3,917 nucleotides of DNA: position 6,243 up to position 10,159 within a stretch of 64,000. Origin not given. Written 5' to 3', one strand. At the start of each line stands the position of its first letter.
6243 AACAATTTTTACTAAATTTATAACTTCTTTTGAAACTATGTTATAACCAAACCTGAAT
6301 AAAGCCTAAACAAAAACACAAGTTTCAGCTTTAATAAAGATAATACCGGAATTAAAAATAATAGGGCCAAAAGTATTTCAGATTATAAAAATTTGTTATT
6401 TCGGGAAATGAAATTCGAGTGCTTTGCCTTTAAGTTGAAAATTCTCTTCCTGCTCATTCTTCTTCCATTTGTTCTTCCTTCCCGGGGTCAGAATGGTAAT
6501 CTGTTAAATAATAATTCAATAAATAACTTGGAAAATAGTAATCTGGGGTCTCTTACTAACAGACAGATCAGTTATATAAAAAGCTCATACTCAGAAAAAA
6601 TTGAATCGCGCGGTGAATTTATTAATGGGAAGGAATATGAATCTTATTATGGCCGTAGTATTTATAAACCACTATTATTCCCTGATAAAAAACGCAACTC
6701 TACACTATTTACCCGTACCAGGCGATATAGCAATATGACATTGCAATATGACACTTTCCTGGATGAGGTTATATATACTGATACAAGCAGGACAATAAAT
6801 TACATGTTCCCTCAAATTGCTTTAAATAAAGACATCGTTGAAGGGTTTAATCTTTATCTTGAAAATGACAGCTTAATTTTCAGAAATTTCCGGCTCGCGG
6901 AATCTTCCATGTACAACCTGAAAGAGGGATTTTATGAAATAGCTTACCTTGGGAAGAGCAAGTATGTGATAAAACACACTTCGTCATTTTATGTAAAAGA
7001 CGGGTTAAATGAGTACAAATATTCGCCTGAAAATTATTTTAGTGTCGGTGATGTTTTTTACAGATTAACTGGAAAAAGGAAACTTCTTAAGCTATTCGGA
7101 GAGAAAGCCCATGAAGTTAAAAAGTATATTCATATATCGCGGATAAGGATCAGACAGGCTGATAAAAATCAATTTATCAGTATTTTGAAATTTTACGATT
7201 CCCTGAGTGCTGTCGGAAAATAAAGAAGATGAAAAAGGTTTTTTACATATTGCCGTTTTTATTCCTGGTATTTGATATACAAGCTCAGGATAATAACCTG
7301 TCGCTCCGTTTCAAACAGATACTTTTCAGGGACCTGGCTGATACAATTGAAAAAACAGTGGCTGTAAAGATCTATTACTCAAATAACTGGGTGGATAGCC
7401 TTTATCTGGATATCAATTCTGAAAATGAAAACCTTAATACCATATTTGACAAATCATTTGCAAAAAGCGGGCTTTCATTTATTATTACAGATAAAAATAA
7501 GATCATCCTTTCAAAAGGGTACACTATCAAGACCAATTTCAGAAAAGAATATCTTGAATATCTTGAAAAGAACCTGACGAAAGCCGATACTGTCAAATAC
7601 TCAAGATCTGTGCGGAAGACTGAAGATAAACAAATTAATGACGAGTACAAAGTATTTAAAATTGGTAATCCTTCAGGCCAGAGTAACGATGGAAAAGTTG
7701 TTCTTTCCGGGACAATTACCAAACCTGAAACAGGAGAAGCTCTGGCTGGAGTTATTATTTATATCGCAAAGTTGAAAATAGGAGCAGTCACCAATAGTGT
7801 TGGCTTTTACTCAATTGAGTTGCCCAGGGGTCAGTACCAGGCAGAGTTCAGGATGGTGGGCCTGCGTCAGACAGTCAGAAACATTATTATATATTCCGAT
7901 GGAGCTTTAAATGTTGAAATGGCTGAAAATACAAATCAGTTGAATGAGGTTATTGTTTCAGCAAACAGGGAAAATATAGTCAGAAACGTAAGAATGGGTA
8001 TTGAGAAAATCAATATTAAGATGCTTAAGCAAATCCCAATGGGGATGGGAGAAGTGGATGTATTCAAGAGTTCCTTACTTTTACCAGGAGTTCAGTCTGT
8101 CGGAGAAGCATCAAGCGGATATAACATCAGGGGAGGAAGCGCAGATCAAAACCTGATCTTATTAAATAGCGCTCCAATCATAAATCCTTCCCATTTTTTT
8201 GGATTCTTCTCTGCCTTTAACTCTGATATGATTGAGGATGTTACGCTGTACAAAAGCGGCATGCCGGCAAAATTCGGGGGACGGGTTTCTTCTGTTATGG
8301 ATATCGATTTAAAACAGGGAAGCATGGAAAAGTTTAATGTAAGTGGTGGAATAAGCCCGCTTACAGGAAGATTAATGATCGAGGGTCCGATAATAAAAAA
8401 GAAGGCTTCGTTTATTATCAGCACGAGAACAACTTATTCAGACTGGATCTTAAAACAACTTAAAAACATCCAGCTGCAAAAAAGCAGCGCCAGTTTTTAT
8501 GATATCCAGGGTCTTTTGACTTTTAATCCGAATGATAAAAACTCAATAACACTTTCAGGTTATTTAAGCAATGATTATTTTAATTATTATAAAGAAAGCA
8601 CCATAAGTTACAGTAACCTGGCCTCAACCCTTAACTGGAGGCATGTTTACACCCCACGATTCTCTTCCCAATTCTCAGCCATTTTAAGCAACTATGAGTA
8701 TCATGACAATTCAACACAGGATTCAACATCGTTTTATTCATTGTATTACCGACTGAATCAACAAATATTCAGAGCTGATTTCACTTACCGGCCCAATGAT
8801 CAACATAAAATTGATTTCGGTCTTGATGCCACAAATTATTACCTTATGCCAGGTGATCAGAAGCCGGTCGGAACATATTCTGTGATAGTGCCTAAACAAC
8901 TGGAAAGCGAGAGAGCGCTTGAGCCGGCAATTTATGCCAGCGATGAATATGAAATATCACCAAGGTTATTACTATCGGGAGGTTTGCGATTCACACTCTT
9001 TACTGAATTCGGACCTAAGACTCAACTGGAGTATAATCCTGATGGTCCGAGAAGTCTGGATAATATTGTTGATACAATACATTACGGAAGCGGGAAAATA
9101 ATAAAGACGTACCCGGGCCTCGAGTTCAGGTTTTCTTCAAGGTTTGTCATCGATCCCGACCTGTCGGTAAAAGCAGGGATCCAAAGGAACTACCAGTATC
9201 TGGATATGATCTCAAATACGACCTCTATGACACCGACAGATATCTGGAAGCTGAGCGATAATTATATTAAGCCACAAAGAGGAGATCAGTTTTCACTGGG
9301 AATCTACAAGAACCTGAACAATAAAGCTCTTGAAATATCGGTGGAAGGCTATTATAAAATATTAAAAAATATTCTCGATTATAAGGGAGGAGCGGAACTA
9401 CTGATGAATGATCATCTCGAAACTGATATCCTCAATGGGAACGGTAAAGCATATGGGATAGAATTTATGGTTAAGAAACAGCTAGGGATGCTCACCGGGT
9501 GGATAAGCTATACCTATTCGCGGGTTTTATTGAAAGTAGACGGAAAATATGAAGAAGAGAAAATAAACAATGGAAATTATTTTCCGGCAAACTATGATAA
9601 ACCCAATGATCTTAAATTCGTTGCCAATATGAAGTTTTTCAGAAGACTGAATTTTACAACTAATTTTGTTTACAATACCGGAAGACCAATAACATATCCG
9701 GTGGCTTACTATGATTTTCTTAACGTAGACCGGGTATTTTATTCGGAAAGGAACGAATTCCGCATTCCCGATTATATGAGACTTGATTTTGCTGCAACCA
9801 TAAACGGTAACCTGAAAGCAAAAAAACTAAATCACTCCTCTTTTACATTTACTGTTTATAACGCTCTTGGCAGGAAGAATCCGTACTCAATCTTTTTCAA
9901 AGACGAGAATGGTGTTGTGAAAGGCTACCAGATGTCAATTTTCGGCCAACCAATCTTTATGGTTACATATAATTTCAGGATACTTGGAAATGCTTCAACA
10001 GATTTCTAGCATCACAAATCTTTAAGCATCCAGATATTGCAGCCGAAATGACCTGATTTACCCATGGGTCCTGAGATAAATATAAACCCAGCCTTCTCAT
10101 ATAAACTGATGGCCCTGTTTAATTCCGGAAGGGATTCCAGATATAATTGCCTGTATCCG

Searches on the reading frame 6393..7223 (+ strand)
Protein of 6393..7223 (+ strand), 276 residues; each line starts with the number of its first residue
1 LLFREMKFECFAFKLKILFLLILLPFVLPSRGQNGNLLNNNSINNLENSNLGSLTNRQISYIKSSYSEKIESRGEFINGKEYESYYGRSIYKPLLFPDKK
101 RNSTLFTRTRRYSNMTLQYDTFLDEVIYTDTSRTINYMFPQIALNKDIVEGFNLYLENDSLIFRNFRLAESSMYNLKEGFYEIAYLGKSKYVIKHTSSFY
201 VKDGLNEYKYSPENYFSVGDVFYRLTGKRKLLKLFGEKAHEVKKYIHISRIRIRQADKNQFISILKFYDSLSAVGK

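Call 3: search_protein_families(library=pfam, proteins=[window:6393-7223:+], max_evalue=0.01)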
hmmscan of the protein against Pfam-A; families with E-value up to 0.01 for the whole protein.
window:6393-7223:+ (276 aa): 0 families

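Call 19: search_protein_families(library=ncbifam, proteins=[window:6393-7223:+], max_evalue=0.01)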
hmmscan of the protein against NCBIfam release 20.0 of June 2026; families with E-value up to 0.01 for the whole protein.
window:6393-7223:+ (276 aa): 0 families

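Call 58: find_homologous_proteins(query=window:6408-7223:+, max_evalue=0.001)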
Query window:6408-7223:+ (271 aa): 233 proteins with E <= 0.001 among 1159 candidates; the best 120 are listed.
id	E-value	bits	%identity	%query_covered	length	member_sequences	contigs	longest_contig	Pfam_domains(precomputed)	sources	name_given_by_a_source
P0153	2.1e-158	544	93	100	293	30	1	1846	-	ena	-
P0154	1.1e-152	525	88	100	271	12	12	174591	-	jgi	jgi:hypothetical protein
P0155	4.9e-132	457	79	100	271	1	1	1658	-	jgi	jgi:hypothetical protein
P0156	1.4e-118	413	71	100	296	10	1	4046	-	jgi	jgi:hypothetical protein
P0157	1.9e-118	413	71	98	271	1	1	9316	-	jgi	jgi:hypothetical protein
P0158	1.5e-117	410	71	100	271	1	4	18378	-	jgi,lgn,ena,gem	-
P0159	3.3e-116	405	69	100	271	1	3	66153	-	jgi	jgi:hypothetical protein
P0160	4.9e-116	405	75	91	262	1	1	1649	-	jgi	jgi:hypothetical protein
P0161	4.3e-115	402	70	98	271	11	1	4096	-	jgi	jgi:hypothetical protein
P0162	1.7e-113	397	70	98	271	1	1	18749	-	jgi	jgi:hypothetical protein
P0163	5.7e-113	395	68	98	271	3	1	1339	-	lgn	-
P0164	1.4e-112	394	69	100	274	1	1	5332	-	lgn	-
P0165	2.0e-111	390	67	100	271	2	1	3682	-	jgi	jgi:hypothetical protein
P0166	2.3e-111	390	69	100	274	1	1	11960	-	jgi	jgi:hypothetical protein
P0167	2.5e-111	389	70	98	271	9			-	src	-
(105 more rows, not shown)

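Call 67: predict_structure(alignment_id=A5)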
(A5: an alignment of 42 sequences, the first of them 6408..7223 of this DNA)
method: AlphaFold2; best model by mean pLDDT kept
length: 271 residues; sequences in the alignment: 42
mean_pLDDT: 78.0   pTM: 0.65
mean pLDDT of the five models: 78.0, 75.6, 73.5, 69.9, 65.0
residues with pLDDT >= 90: 105; 70-90: 91; 50-70: 33; < 50: 42
segments of 3 or more residues with pLDDT < 50: 24-45, 61-78
pLDDT, mean of each block of 10 residues (from residue 1): 68 74 47 35 50 63 44 43 75 87 90 91 84 82 90 91 89 95 94 84 91 91 91 92 92 93 82 43
secondary structure, 60 per line:
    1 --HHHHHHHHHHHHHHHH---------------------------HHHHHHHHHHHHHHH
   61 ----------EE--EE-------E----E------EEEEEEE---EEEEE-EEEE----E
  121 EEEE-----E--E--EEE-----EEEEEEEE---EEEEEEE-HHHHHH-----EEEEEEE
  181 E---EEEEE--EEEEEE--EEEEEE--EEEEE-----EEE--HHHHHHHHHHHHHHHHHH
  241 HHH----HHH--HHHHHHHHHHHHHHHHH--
elements in order: H3-18 H46-60 E96-102 E106-110 E112-115 E120-124 E136-138 E144-151 E155-161 H163-168 E174-181 E185-189 E192-197 E200-205 E208-212 E218-220 H223-243 H253-269

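Call 70: fold_search(model_id=the predicted structure, library=pdb)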
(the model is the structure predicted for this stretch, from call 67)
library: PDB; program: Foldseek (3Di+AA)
matches with E <= 10: 591; with E <= 0.001: 0
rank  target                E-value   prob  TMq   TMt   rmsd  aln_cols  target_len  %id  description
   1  8k87_B                1.2e-01  0.12  0.13  0.13  15.8       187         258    7  Dimer structure of procaryotic Ago (released 2024-07-03)
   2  5nqz_A                2.0e-01  0.14  0.13  0.14  17.6       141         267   11  Structure of a fHbp(V1.1):PorA(P1.16) chimera. Fusion at fHbp position 309. (released 2018-02-28)
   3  1eqq_D                4.4e-01  0.05  0.09  0.16  15.7       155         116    9  SINGLE STRANDED DNA BINDING PROTEIN AND SSDNA COMPLEX (released 2003-09-23)
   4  6yfb_AA               4.4e-01  0.03  0.09  0.12  21.5       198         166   10  Virus-like particle of bacteriophage AVE016 (released 2020-09-02)
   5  8tmi_E                5.0e-01  0.10  0.15  0.12  16.2       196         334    9  Cryo-EM structure of CorA in complex with conformation-specific synthetic antibody C18 and 100 uM MgCl2, State MG0.1-2 (released 2025-02-12)
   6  4i0u_H                5.9e-01  0.07  0.14  0.11  16.4       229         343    7  Improved structure of Thermotoga maritima CorA at 2.7 A resolution (released 2013-03-06)
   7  9nk0                  6.2e-01  0.03  0.09  0.12  19.1       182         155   10  Prenylated-FMN maturase PhdC from Mycolicibacterium fortuitum (apo) (released 2026-02-18)
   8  8eqt_A                7.3e-01  0.25  0.14  0.18   7.1        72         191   12  Structure of SARS-CoV-2 Orf3a in plasma membrane-like environment, MSP1D1 nanodisc (released 2023-02-08)
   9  5lac_A                7.3e-01  0.04  0.11  0.10  16.1       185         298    6  SeMet Labeled Derivative of Cavally Virus 3CL Protease (released 2017-07-12)
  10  6hds_D                7.7e-01  0.09  0.13  0.24  14.1       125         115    8  Crystal Structure of apo short afifavidin (released 2018-11-14)
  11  3qr5_B                7.7e-01  0.03  0.11  0.15  16.3       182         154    6  Structure of the first domain of a cardiac Ryanodine Receptor mutant with exon 3 deleted (released 2011-06-08)
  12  9vx6_X                8.2e-01  0.07  0.12  0.09  16.3       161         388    8  Helical structure of gRNA-tDNA SPARDA complex (released 2026-01-14)
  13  9fei                  8.2e-01  0.03  0.10  0.13  19.2       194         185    9  Crystal structure of protein D: defoliating toxin form Fusarium oxysporum f.sp. vasinfectum (released 2025-05-28)
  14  8ovw_P                8.2e-01  0.03  0.11  0.12  28.3       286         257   10  Cryo-EM structure of CBF1-CCAN bound topologically to centromeric DNA (released 2023-08-09)
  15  8eqj_A                8.6e-01  0.23  0.14  0.18   7.3        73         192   11  Structure of SARS-CoV-2 Orf3a in late endosome/lysosome-like membrane environment, MSP1D1 nanodisc (released 2023-02-08)
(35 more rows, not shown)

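Call 71: search_protein_families(library=pfam, proteins=[window:6408-7223:+], max_evalue=5)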
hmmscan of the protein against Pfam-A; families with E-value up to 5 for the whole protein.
window:6408-7223:+ (271 aa): 0 families

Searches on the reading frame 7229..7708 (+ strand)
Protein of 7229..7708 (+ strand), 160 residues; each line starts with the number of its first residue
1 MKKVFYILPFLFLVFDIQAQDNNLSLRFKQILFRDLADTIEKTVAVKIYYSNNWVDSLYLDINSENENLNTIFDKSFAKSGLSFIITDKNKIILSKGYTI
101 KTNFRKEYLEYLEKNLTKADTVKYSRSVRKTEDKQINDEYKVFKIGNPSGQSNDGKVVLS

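Call 71: search_protein_families(library=pfam, proteins=[window:7229-7708:+], max_evalue=5)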
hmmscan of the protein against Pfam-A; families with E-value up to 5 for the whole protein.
window:7229-7708:+ (160 aa): 4 families
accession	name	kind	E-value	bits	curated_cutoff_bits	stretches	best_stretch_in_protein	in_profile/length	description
PF04025.18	RemA-like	-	0.032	14.8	26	1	64-96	31-63/73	Extracellular matrix regulatory protein A-like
PF24991.2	Ig_NUP210_4th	-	0.045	13.9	25.2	1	87-115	21-49/79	NUP210 forth Ig-like domain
PF15714.11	SpoVT_C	-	0.1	13.1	27.5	1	79-131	16-68/128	Stage V sporulation protein T C-terminal, transcription factor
PF16344.10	FecR_C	-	2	8.9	24.4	1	26-92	2-69/70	FecR, C-terminal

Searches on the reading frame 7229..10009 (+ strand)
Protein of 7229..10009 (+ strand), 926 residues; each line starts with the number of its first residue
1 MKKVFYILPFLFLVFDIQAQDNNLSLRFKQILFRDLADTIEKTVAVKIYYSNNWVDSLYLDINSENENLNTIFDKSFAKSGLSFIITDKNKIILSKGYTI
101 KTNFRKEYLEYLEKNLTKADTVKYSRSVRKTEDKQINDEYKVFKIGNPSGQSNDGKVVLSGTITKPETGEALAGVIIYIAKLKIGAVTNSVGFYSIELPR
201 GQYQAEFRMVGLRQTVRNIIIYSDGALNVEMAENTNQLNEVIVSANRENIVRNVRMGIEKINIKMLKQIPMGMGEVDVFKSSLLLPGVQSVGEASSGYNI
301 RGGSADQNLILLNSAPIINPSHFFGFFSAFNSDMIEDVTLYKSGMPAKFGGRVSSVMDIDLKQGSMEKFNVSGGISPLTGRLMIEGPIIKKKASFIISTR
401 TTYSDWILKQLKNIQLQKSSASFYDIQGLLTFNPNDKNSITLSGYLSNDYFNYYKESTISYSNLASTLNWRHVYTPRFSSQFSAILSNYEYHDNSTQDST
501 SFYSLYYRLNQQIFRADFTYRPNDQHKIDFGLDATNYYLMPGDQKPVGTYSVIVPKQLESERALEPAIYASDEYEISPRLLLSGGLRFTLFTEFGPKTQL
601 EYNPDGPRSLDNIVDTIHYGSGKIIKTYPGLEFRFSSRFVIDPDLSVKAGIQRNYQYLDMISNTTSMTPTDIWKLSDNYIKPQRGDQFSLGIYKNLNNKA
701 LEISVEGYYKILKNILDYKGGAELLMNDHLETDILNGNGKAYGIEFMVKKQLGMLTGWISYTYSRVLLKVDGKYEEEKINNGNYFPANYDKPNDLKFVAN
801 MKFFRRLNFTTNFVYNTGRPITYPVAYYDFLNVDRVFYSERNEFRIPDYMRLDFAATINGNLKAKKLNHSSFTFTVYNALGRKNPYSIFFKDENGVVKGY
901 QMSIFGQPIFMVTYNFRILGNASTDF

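Call 3: search_protein_families(library=pfam, proteins=[window:7229-10009:+], max_evalue=0.01)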
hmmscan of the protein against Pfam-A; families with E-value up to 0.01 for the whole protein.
window:7229-10009:+ (926 aa): 3 families
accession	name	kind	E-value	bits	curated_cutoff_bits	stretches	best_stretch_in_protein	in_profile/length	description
PF13715.12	CarbopepD_reg_2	-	4.7e-15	55.8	32.2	1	159-243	1-88/88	CarboxypepD_reg-like domain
PF13620.12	CarboxypepD_reg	-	2.3e-08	34.7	32.3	1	159-229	2-77/82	Carboxypeptidase regulatory-like domain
PF07715.20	Plug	-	2.6e-07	31.5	23.9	1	285-352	32-102/107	TonB-dependent Receptor Plug Domain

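Call 19: search_protein_families(library=ncbifam, proteins=[window:7229-10009:+], max_evalue=0.01)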
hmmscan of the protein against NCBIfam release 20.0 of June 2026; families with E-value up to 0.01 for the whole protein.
window:7229-10009:+ (926 aa): 0 families

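Call 72: find_related_loci(query=A4, collection=genome_contigs, flank=10000)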
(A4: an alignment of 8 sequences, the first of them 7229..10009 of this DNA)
Query A4 (926 aa) in genome_contigs; peptide patterns used: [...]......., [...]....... (x = any residue, [..] = any of these).
600 stretches matched a pattern (row limit reached: there are more); 461 encode a relative of the query (tblastn E <= 1e-3); the best 80 are kept; 80 distinct loci.
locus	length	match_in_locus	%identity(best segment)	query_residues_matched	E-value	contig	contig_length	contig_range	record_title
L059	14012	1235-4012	89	1-926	0e+0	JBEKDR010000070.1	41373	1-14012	MAG: Bacteroidales bacterium isolate SPRUCE 188 SPRUCE_188_70, whole genome shotgun sequence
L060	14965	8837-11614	88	1-926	0e+0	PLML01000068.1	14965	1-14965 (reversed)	MAG: Bacteroidales bacterium isolate fen_980 73.20120800_E3D.18_contig_7598, whole genome shotgun sequence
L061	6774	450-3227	82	1-926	0e+0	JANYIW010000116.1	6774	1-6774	MAG: Bacteroidales bacterium isolate GL140_3_metabinner_17 GL140_3_k141_1622559, whole genome shotgun sequence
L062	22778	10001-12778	80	1-926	0e+0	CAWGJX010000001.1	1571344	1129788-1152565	MAG: uncultured Bacteroidales bacterium isolate MFD05705.bin.1.174 genome assembly, contig: contig_14185, whole genome s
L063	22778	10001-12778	83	1-926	0e+0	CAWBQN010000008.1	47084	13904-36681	MAG: uncultured Bacteroidales bacterium isolate MFD01872.bin.1.230 genome assembly, contig: contig_148399, whole genome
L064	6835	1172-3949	76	1-926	0e+0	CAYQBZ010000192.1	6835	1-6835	MAG TPA_asm: uncultured Rikenellaceae bacterium isolate binchicken_co129_80 genome assembly, contig: NODE_37694_length_6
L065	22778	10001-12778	80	1-926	0e+0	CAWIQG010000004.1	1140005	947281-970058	MAG: uncultured Bacteroidales bacterium isolate MFD01476.bin.1.83 genome assembly, contig: contig_54151, whole genome sh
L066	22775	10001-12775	67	1-926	0e+0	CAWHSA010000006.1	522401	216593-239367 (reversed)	MAG: uncultured Bacteroidales bacterium isolate MFD05942.bin.1.227 genome assembly, contig: contig_79225, whole genome s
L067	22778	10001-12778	65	1-926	0e+0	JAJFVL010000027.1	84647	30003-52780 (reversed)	MAG: Bacteroidales bacterium isolate bin.736 k141_1847656, whole genome shotgun sequence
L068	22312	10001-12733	63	16-926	0e+0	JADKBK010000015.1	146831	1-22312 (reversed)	MAG: Bacteroidales bacterium isolate Mari_18-Q3-R65-66_MAXAC.219 tig00008460-10-1466130, whole genome shotgun sequence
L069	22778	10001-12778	63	1-926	0e+0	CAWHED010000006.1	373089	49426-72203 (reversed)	MAG: uncultured Bacteroidales bacterium isolate MFD00905.bin.1.160 genome assembly, contig: contig_42078, whole genome s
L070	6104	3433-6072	66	1-880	0e+0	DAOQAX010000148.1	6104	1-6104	MAG TPA_asm: Bacteroidales bacterium isolate AMR_MDS_1251 NODE_15977_length_6104_cov_5.159696, whole genome shotgun sequ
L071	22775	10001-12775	61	3-926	0e+0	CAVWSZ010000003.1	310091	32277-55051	MAG: uncultured Bacteroidales bacterium isolate MFD01299.bin.2.84 genome assembly, contig: contig_13005, whole genome sh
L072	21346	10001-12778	61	1-926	0e+0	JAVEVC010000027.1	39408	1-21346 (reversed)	MAG: Bacteroidales bacterium isolate BF4_107 NODE_2911_length_39408_cov_7.923194_Biofilm4, whole genome shotgun sequence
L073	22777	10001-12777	64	1-926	0e+0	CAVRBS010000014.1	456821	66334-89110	MAG: uncultured Bacteroidales bacterium isolate MFD00032.bin.3.335 genome assembly, contig: contig_44475, whole genome s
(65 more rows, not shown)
